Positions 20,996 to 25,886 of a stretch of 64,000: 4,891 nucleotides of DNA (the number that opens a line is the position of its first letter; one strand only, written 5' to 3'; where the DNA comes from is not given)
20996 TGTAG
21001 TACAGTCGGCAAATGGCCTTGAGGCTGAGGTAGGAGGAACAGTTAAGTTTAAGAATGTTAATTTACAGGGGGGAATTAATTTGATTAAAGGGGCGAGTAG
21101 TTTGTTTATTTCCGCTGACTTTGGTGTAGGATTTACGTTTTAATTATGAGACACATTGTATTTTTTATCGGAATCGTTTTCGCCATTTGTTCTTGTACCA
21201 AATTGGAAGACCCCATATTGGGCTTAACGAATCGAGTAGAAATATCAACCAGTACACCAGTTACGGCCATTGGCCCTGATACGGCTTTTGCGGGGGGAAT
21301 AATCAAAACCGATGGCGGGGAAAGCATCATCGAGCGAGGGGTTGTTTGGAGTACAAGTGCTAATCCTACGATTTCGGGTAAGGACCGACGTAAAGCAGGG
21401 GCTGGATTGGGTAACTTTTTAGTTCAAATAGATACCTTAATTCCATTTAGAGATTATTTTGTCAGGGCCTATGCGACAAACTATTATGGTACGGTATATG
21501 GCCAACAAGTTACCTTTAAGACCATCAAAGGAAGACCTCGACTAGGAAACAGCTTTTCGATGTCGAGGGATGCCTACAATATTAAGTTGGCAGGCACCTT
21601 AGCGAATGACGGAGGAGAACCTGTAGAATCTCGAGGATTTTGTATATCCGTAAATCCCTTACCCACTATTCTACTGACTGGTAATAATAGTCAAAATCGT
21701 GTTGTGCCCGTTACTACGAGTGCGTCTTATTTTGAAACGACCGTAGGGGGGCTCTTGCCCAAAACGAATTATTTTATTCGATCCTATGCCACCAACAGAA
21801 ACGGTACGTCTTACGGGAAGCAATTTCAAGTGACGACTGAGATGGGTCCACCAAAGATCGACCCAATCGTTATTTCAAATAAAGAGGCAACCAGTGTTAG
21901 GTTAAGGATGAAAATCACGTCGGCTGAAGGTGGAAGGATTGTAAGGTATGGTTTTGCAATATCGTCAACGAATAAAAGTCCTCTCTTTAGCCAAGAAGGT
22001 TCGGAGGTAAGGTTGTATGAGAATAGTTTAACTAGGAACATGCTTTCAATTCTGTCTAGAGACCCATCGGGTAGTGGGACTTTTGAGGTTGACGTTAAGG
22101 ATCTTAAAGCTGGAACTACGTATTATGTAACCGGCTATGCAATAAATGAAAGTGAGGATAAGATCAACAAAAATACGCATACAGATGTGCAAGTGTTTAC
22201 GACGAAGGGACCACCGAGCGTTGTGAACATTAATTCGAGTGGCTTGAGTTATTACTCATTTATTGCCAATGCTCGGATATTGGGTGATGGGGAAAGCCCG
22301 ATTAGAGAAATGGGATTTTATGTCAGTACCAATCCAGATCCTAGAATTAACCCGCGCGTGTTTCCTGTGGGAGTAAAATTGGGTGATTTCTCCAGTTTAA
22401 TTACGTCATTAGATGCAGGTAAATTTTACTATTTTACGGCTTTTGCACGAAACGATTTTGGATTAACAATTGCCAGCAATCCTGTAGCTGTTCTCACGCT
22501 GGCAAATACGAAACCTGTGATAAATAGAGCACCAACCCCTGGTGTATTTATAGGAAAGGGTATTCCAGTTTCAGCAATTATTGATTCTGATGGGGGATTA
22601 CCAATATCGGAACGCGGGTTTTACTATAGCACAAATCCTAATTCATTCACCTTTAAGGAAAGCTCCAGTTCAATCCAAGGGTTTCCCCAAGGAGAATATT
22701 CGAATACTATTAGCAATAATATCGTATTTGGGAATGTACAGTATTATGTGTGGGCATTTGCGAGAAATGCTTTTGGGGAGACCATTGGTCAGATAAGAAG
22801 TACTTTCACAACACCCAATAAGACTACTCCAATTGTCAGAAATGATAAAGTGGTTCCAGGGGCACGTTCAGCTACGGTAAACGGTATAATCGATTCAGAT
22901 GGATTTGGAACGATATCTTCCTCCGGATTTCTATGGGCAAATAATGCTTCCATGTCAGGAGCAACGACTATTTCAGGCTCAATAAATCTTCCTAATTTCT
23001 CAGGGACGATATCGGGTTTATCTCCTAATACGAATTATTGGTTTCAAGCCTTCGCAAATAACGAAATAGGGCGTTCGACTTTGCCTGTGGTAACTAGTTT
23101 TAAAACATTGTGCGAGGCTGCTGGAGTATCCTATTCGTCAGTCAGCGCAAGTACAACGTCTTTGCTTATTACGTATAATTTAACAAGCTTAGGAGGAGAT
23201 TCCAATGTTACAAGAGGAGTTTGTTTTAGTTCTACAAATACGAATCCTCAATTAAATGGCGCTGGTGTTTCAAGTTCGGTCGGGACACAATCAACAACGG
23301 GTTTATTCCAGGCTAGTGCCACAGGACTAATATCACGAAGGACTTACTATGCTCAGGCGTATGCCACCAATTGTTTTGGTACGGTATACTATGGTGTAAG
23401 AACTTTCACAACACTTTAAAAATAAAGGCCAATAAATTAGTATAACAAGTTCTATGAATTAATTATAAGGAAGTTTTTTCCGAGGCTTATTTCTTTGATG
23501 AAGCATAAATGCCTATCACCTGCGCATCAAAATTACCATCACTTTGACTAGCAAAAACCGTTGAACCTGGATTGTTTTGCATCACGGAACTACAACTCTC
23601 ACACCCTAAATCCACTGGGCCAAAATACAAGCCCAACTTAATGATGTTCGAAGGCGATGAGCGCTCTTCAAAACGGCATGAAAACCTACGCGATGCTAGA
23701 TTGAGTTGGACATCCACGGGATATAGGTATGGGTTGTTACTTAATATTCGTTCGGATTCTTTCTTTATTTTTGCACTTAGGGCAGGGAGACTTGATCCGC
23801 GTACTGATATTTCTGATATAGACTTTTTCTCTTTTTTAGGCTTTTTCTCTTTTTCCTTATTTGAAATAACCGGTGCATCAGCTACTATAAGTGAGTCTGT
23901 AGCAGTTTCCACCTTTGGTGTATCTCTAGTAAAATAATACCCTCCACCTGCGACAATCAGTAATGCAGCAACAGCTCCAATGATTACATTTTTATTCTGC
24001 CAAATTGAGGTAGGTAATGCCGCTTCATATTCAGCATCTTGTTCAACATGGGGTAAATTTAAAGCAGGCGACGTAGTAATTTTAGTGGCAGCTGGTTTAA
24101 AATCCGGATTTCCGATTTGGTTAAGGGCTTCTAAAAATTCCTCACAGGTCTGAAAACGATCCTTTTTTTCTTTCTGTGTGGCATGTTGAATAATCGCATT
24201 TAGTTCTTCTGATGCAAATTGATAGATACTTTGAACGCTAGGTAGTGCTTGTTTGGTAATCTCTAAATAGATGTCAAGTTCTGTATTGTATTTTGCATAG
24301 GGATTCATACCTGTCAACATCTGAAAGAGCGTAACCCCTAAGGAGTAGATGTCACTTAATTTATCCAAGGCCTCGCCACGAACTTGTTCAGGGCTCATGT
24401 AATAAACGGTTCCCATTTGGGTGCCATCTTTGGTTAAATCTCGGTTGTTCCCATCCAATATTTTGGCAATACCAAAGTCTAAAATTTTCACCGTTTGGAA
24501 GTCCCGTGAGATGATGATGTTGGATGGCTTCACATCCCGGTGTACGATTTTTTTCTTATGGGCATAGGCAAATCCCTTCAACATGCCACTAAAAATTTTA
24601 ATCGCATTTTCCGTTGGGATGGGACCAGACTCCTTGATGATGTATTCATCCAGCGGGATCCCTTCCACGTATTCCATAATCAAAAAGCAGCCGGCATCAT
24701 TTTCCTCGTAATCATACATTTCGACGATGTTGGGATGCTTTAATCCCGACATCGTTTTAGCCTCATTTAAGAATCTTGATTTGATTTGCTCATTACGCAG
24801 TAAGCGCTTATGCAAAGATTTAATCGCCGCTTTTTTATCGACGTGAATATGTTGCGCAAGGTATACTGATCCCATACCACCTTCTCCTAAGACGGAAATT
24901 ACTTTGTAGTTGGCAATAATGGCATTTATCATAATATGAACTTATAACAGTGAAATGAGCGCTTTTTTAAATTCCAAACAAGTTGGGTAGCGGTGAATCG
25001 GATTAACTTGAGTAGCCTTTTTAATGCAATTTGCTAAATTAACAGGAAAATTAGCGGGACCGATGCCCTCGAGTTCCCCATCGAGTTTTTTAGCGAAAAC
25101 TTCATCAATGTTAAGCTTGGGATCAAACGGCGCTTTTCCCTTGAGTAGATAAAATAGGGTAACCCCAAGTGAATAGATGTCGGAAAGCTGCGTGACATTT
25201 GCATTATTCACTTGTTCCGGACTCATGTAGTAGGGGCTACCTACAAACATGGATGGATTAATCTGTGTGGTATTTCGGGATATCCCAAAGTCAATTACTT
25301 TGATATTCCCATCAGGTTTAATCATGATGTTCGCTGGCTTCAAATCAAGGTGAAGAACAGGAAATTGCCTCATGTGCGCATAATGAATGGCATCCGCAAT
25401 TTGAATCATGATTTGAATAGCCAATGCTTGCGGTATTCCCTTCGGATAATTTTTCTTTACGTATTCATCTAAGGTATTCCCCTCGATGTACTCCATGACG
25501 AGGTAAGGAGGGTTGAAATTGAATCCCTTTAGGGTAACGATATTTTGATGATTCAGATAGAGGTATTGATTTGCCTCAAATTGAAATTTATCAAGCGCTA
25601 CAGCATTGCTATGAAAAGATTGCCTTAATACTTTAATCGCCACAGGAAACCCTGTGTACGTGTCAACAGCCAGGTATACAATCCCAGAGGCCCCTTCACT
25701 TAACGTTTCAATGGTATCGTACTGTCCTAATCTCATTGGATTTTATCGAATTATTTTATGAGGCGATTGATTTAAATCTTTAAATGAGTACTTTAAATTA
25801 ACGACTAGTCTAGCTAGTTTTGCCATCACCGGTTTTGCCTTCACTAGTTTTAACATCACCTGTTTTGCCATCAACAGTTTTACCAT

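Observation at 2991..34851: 12-bp motif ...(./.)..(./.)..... upstream of seven accessory transcription units: a putative regulon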

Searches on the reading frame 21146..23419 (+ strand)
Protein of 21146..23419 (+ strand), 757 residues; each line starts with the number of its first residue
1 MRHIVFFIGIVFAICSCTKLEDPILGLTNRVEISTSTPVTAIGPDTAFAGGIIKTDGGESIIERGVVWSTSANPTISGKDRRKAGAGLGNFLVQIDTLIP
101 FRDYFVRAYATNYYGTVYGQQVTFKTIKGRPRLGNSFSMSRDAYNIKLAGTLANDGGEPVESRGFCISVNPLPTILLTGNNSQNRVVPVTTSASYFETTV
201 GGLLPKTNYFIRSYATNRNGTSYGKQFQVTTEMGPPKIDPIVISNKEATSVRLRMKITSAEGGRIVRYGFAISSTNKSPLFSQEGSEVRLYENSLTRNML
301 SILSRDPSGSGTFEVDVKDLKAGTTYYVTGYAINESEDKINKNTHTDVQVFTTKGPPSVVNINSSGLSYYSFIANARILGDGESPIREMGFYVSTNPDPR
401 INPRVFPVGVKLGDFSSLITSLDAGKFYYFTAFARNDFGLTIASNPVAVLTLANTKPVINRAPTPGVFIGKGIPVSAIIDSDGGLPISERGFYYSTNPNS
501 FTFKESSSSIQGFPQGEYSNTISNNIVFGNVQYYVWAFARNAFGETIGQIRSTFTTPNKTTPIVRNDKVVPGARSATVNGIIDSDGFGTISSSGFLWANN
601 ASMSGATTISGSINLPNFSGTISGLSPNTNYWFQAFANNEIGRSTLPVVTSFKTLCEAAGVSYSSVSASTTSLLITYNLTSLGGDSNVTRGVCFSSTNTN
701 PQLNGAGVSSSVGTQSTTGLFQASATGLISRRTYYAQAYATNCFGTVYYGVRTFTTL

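Call 7: search_protein_families(library=pfam, proteins=[window:21146-23419:+])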
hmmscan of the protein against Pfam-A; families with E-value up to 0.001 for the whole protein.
window:21146-23419:+ (757 aa): 5 families
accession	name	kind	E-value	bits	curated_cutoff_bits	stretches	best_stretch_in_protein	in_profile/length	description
PF00041.27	fn3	-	6.7e-11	42.7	25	0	182-225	41-77/84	Fibronectin type III domain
PF25059.1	FN3_DSCAM-DSCAML_C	-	1.6e-06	28.8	39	0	187-231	36-79/89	DSCAM/DSCAML C-terminal Fn3-like domain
PF10179.15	NDNF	-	1.7e-06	28.6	27.3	0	621-654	92-126/127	Neuron-derived neurotrophic factor, first Fn(III) domain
PF16656.11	Pur_ac_phosph_N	-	1.1e-05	26.4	30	0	608-654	51-93/93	Purple acid Phosphatase, N-terminal domain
PF16974.11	NAR2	-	5.3e-05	23.3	26.6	0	86-123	88-127/142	High-affinity nitrate transporter accessory, Ig-like domain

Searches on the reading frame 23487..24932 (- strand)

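Call 7: search_protein_families(library=pfam, proteins=[window:23487-24932:-])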
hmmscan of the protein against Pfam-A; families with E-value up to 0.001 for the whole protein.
window:23487-24932:- (481 aa): 4 families
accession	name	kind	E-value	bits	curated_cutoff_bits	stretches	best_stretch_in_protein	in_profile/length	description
PF00069.31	Pkinase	-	1.4e-56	192.2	31.7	1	9-264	1-255/263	Protein kinase domain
PF07714.23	PK_Tyr_Ser-Thr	-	6.1e-41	140.9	23.1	1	11-261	3-250/258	Protein tyrosine and serine/threonine kinase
PF03109.22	ABC1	-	5.7e-07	29.4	22.9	1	51-165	117-223/244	ABC1 atypical kinase-like domain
PF17667.7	Pkinase_fungal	-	6.4e-05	22.3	24.1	1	111-187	289-368/387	Fungal protein kinase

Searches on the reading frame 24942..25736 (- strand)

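Call 7: search_protein_families(library=pfam, proteins=[window:24942-25736:-])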
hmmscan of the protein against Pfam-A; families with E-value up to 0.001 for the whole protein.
window:24942-25736:- (264 aa): 4 families
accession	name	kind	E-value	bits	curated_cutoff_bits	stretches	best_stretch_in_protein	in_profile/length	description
PF00069.31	Pkinase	-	2.7e-46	158.6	31.7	1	6-249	1-251/263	Protein kinase domain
PF07714.23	PK_Tyr_Ser-Thr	-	4.8e-33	115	23.1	1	9-249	4-248/258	Protein tyrosine and serine/threonine kinase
PF03109.22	ABC1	-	1.7e-07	31.1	22.9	1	78-158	144-219/244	ABC1 atypical kinase-like domain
PF01636.29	APH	-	9.8e-05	22.7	23.2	0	124-154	167-198/239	Phosphotransferase enzyme family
